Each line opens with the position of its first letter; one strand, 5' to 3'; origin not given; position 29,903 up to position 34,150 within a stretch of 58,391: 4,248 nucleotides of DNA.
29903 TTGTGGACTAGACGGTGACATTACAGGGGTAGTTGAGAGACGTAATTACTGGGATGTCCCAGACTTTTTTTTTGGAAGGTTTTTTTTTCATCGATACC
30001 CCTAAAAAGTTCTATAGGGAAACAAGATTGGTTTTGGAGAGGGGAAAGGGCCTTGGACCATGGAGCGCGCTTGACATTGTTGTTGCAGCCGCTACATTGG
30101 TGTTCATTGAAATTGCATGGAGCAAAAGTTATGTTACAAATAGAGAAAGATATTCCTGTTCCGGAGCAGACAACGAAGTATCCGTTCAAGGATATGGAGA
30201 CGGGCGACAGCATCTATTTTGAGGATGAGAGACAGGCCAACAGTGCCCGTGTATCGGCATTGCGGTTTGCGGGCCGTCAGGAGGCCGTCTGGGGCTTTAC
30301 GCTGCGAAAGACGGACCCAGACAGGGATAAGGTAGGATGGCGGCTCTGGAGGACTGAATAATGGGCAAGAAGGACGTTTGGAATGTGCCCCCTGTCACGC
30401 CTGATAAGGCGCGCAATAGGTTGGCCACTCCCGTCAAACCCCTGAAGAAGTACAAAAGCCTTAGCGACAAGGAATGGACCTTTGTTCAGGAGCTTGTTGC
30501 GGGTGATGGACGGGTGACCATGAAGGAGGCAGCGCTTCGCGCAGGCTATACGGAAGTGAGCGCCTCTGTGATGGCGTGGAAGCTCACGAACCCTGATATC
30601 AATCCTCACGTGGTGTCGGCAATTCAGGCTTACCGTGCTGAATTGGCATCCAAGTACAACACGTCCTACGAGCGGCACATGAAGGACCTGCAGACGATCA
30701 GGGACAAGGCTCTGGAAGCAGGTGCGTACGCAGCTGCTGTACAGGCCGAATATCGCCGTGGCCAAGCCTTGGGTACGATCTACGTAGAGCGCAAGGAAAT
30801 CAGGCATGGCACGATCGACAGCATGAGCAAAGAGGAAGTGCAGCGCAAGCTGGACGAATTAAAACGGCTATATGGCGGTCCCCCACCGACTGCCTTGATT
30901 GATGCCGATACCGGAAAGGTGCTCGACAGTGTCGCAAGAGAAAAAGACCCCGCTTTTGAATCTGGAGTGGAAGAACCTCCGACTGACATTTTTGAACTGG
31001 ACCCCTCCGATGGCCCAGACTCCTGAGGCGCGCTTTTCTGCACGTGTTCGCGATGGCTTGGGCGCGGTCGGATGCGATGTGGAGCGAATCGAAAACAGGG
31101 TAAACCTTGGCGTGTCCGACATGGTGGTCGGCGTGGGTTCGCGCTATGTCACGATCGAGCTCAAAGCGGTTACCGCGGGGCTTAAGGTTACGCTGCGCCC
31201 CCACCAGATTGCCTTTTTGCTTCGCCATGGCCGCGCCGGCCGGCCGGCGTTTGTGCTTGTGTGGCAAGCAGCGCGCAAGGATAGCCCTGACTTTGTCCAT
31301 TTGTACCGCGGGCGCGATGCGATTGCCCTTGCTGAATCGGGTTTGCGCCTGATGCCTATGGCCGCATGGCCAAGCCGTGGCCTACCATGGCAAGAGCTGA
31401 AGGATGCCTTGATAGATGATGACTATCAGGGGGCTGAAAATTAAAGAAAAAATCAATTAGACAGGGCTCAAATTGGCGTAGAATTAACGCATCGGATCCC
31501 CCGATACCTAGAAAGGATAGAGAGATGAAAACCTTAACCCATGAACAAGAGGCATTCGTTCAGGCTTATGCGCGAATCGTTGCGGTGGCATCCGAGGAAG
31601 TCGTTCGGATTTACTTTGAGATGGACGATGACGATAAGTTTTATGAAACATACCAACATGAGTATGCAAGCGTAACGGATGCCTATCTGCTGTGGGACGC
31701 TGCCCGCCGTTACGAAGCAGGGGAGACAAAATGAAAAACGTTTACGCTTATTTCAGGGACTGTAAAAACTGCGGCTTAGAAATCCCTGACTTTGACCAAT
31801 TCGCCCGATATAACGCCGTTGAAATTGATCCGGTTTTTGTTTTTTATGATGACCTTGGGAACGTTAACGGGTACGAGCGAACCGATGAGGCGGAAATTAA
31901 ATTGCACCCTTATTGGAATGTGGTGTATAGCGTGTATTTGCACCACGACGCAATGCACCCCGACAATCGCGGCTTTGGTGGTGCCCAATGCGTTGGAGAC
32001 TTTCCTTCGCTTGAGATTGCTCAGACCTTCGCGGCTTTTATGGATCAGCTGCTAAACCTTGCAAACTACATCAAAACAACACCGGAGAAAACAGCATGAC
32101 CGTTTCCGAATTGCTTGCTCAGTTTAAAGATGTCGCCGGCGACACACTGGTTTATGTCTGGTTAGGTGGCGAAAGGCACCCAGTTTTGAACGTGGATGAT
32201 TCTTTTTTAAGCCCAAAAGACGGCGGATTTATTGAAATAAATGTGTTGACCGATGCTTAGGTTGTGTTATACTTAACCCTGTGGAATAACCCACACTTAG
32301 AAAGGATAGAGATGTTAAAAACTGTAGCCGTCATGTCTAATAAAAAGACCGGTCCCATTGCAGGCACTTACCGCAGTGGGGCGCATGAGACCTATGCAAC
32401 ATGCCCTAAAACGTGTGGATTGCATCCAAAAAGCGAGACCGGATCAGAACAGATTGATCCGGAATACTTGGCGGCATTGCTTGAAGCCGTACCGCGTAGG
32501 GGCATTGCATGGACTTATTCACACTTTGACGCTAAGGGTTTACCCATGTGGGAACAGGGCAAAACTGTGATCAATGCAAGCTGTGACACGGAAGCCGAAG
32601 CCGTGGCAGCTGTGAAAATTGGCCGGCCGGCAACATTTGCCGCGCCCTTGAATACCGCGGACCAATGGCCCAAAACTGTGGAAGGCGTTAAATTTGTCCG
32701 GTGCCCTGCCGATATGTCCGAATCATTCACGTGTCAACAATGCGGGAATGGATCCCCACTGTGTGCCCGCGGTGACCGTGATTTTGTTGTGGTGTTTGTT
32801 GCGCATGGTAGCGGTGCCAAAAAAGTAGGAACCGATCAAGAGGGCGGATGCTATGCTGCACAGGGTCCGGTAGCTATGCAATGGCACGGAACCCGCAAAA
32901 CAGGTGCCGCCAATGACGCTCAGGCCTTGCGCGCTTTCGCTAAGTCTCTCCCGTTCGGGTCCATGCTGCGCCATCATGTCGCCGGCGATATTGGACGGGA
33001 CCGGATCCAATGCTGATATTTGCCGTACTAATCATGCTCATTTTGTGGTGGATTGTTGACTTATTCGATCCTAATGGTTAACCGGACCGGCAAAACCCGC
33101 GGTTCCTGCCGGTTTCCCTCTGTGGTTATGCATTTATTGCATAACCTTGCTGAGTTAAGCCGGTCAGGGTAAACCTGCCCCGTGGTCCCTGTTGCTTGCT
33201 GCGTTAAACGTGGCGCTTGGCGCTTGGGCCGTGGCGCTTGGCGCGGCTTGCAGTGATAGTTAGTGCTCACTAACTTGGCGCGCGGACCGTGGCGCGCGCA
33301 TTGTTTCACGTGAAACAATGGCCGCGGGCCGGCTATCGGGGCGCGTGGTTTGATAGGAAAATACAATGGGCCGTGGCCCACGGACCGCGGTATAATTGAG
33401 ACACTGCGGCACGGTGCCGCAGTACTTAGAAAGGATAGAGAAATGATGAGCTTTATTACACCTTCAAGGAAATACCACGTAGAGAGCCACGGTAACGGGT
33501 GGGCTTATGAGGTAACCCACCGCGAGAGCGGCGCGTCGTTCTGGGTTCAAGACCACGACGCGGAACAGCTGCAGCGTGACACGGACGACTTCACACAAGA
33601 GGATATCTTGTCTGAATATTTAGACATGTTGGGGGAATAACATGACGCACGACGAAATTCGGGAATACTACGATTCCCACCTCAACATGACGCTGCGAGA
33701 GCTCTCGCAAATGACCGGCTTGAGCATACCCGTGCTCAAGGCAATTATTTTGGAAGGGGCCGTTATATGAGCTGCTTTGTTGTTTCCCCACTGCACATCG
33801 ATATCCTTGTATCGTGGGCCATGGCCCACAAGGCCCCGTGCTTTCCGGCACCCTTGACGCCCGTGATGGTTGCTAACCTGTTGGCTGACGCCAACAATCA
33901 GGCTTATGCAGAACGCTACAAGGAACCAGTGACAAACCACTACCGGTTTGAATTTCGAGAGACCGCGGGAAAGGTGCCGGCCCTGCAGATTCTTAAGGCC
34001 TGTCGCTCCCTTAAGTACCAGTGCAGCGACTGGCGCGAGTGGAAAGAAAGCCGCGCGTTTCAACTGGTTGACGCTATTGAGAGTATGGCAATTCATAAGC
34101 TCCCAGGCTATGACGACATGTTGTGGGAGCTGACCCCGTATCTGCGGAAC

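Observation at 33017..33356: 340-bp noncoding island dense in GGCGC(TT) boxes and perfect palindromes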

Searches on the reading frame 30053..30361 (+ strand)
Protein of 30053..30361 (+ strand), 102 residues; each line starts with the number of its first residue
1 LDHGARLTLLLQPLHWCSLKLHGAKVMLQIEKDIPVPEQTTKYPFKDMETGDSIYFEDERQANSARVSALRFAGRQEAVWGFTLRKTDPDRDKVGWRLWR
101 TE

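Call 51: search_protein_families(library=pfam, proteins=[window:30053-30361:+], max_evalue=0.1)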
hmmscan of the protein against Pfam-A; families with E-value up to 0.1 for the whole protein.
window:30053-30361:+ (102 aa): 1 family
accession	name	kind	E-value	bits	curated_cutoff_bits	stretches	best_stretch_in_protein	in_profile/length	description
PF23978.1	DUF7303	-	0.072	13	27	0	25-57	85-123/195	Family of unknown function (DUF7303)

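Call 52: search_protein_families(library=phrogs, proteins=[window:30053-30361:+], max_evalue=0.01)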
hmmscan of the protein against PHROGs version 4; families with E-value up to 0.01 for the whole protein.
window:30053-30361:+ (102 aa): 0 families

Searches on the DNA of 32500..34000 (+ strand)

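Call 4: search_dna_similar(query=window:32900-33500:+, collection=phages, mode=distant, max_rows=40)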
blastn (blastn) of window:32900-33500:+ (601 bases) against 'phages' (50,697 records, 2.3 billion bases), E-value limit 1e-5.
No match.

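Call 15: search_rna_families(source=window, start=32500, end=34000, threshold=evalue, max_evalue=1)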
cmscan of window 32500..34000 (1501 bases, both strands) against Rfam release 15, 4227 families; matches with E-value up to 1: 1.
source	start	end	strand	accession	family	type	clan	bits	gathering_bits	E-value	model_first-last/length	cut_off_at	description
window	33003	33072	+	RF01279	snoR53Y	Gene; snRNA; snoRNA; CD-box;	CL00080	22.5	43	0.33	1-76/76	no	Small nucleolar RNA snoR53Y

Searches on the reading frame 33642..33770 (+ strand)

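Call 51: search_protein_families(library=pfam, proteins=[window:33642-33770:+], max_evalue=0.1)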
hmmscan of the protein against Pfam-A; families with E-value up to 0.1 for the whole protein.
window:33642-33770:+ (42 aa): 3 families
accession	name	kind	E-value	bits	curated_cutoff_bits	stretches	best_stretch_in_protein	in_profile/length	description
PF01381.28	HTH_3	-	0.038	14.4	23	1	6-35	1-29/55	Helix-turn-helix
PF13412.12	HTH_24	-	0.039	14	21.9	1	16-36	18-38/48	Winged helix-turn-helix DNA-binding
PF12844.13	HTH_19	-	0.072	13.4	30.2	1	12-38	9-35/64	Helix-turn-helix domain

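Call 52: search_protein_families(library=phrogs, proteins=[window:33642-33770:+], max_evalue=0.01)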
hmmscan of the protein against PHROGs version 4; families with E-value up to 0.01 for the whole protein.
window:33642-33770:+ (42 aa): 0 families
